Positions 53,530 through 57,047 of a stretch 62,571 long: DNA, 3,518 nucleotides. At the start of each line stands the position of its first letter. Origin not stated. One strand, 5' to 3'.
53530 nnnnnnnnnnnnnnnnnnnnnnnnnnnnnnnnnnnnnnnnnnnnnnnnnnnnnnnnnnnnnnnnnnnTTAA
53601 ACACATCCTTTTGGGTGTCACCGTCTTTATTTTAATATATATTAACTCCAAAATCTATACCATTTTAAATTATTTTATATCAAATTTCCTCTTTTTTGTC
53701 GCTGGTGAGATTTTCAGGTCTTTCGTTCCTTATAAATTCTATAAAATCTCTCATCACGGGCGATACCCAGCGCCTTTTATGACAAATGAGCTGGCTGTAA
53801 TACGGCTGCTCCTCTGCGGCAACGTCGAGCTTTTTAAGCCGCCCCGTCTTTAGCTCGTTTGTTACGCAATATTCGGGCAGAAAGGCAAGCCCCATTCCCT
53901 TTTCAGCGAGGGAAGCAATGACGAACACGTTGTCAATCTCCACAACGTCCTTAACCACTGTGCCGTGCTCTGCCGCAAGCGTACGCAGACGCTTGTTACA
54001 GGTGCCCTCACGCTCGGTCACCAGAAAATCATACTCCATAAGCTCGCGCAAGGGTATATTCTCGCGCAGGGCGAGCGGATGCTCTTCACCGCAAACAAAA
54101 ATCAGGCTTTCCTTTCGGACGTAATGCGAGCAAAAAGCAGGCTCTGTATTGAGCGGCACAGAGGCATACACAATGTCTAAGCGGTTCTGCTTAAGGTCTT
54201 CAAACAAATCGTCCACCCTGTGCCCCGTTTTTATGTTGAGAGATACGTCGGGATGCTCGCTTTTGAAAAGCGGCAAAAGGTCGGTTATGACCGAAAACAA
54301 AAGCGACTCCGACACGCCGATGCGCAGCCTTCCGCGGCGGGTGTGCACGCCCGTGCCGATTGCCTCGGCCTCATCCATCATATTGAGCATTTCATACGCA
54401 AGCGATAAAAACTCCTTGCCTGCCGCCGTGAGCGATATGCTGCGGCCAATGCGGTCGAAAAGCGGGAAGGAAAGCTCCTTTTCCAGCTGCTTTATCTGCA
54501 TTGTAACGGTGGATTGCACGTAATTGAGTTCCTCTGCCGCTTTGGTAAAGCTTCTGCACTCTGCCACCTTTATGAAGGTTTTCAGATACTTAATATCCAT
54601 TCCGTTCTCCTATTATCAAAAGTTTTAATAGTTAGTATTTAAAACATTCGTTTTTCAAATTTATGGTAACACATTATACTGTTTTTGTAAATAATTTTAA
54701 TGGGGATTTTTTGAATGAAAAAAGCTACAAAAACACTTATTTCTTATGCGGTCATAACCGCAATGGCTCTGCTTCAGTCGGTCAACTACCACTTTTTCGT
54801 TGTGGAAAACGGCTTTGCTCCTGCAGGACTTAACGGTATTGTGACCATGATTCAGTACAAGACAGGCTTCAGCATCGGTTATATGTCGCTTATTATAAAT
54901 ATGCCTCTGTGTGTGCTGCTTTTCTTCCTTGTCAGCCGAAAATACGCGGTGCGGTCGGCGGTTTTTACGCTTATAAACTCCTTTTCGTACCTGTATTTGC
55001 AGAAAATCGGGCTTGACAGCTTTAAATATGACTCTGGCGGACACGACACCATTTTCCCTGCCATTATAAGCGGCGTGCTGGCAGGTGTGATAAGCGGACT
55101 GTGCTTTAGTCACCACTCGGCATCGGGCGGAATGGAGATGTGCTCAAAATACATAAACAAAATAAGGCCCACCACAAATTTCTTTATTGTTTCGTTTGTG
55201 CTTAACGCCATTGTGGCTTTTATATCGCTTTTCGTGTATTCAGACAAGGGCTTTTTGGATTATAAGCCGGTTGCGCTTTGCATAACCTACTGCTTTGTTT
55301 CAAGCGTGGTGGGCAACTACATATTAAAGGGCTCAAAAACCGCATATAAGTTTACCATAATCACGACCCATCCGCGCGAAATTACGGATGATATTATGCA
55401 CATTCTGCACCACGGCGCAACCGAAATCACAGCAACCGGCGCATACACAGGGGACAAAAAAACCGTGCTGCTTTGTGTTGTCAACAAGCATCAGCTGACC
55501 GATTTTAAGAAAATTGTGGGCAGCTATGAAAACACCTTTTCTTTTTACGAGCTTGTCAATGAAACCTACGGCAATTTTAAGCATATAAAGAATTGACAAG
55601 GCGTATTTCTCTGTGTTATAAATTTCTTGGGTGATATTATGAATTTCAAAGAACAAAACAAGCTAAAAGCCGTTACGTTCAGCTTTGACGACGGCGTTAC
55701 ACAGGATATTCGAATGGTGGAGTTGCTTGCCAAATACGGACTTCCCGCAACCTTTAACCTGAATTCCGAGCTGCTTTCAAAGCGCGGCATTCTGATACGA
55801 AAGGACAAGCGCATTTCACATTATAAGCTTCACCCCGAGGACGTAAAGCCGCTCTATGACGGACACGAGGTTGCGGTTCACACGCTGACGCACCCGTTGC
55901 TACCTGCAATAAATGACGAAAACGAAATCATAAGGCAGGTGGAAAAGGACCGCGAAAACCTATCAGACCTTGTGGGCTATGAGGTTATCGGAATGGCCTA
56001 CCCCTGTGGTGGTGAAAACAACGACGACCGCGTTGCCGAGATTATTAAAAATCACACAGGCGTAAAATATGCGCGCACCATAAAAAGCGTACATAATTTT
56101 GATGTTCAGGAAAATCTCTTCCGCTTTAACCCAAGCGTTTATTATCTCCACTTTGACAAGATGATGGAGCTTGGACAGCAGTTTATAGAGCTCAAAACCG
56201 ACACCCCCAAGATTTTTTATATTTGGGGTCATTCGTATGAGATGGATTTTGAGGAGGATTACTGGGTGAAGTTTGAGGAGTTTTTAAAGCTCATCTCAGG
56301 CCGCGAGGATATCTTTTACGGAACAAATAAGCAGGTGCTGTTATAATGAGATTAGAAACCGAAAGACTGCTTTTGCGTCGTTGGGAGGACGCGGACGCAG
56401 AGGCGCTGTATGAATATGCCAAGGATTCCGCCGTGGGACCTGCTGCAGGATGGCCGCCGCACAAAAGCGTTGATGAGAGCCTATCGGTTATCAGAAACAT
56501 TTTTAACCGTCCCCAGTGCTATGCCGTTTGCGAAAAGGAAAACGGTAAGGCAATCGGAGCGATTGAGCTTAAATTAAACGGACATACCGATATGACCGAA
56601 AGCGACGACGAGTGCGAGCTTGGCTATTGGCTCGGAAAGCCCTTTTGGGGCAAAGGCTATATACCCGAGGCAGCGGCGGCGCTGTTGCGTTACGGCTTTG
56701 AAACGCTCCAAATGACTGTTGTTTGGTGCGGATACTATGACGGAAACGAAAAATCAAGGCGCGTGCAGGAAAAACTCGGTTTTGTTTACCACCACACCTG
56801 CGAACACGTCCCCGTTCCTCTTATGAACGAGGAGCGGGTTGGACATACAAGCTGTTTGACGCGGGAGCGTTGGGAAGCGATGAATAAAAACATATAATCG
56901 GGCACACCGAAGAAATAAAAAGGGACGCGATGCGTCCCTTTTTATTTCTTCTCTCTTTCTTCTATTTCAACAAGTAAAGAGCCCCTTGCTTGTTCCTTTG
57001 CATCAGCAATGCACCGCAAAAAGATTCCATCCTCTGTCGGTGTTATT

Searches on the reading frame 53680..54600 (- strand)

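Call 26: search_protein_families(library=pfam, proteins=[window:53680-54600:-], max_evalue=0.001)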
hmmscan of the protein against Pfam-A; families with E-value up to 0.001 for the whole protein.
window:53680-54600:- (306 aa): 2 families
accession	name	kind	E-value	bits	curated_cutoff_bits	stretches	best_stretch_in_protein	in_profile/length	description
PF03466.25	LysR_substrate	-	3.4e-43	147.9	28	1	88-293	4-207/209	LysR substrate binding domain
PF00126.33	HTH_1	-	1.7e-22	79.5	26.6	1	4-62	2-60/60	Bacterial regulatory helix-turn-helix protein, lysR family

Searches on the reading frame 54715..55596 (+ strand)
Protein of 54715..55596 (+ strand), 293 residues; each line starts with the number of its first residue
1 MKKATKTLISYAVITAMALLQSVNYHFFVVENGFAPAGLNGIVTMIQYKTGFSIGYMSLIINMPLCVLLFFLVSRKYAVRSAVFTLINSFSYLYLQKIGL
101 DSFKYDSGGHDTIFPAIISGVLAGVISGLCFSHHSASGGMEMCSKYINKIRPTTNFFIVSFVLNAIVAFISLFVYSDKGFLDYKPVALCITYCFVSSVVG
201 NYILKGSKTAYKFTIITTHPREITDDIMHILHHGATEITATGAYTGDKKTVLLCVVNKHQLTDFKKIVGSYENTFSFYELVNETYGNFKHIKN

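Call 26: search_protein_families(library=pfam, proteins=[window:54715-55596:+], max_evalue=0.001)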
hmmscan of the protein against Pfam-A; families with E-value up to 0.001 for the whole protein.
window:54715-55596:+ (293 aa): 2 families
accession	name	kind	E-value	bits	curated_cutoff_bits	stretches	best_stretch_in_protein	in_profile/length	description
PF02588.21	YitT_membrane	-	6.5e-32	111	24.3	1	11-228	2-205/205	Uncharacterised 5xTM membrane BCR, YitT family COG1284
PF10035.14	DUF2179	-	1.4e-11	44.5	22.8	1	233-273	1-42/55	Uncharacterized protein conserved in bacteria (DUF2179)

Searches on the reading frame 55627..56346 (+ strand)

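Call 26: search_protein_families(library=pfam, proteins=[window:55627-56346:+], max_evalue=0.001)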
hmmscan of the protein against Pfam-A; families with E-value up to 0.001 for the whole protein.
window:55627-56346:+ (239 aa): 2 families
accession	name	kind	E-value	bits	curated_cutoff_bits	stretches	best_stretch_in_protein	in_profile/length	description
PF01522.26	Polysacc_deac_1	-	1.7e-16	60.7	23.1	1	10-141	3-117/124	Polysaccharide deacetylase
PF03065.20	Glyco_hydro_57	-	6.2e-06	26.2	21.2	1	81-124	104-147/291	Glycosyl hydrolase family 57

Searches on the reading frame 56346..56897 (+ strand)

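Call 26: search_protein_families(library=pfam, proteins=[window:56346-56897:+], max_evalue=0.001)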
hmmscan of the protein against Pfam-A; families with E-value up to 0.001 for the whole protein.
window:56346-56897:+ (183 aa): 2 families
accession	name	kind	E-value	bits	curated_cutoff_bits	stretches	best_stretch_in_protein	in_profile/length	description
PF13302.13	Acetyltransf_3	-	2.7e-32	112.8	25.4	1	7-147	1-138/138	Acetyltransferase (GNAT) domain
PF00583.31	Acetyltransf_1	-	1e-09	39.1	20.7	1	44-146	23-116/116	Acetyltransferase (GNAT) family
